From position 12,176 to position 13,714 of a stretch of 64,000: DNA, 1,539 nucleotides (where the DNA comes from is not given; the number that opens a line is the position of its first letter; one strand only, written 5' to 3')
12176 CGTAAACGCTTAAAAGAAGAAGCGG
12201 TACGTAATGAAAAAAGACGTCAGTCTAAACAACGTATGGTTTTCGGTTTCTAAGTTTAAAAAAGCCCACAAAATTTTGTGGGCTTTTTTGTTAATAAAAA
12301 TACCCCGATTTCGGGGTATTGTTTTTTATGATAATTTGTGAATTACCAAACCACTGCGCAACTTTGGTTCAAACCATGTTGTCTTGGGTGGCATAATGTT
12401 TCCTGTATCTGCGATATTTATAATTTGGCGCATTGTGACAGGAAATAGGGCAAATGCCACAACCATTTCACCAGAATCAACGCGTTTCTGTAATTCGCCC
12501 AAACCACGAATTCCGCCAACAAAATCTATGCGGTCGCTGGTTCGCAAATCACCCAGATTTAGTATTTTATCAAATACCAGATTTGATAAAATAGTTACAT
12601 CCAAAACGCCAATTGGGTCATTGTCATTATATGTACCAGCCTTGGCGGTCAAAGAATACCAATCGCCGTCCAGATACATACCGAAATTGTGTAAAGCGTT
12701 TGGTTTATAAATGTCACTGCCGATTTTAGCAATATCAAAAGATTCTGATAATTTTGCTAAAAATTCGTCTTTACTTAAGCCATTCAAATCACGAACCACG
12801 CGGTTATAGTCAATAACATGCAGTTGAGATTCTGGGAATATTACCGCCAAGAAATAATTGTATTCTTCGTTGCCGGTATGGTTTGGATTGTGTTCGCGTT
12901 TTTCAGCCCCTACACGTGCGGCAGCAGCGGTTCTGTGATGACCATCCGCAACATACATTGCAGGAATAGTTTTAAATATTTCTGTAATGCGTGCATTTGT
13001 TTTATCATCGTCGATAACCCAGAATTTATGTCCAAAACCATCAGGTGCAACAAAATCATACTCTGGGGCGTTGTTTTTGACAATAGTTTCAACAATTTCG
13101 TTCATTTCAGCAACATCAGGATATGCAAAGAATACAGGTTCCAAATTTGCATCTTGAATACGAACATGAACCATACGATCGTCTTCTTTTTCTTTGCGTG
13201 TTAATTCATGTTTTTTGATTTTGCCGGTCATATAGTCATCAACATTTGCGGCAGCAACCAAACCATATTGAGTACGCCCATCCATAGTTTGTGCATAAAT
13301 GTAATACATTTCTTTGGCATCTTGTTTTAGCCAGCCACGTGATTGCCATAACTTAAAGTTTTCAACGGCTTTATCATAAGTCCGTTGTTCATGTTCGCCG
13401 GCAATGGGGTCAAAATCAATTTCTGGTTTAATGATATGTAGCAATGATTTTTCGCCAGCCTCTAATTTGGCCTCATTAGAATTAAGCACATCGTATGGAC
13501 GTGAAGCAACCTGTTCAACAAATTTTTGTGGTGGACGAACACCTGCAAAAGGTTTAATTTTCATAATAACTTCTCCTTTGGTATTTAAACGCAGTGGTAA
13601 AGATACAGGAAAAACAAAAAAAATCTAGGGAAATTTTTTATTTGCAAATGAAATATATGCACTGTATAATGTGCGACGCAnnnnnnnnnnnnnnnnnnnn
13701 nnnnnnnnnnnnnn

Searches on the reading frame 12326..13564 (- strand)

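Call 58: search_protein_families(library=pfam, proteins=[window:12326-13564:-], max_evalue=0.00001)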
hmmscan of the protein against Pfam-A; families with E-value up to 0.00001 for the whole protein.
window:12326-13564:- (412 aa): 1 family
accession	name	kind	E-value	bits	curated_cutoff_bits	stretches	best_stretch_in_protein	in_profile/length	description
PF06245.16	DUF1015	-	1.1e-111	373.4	25.8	1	3-324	1-325/325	Protein of unknown function (DUF1015)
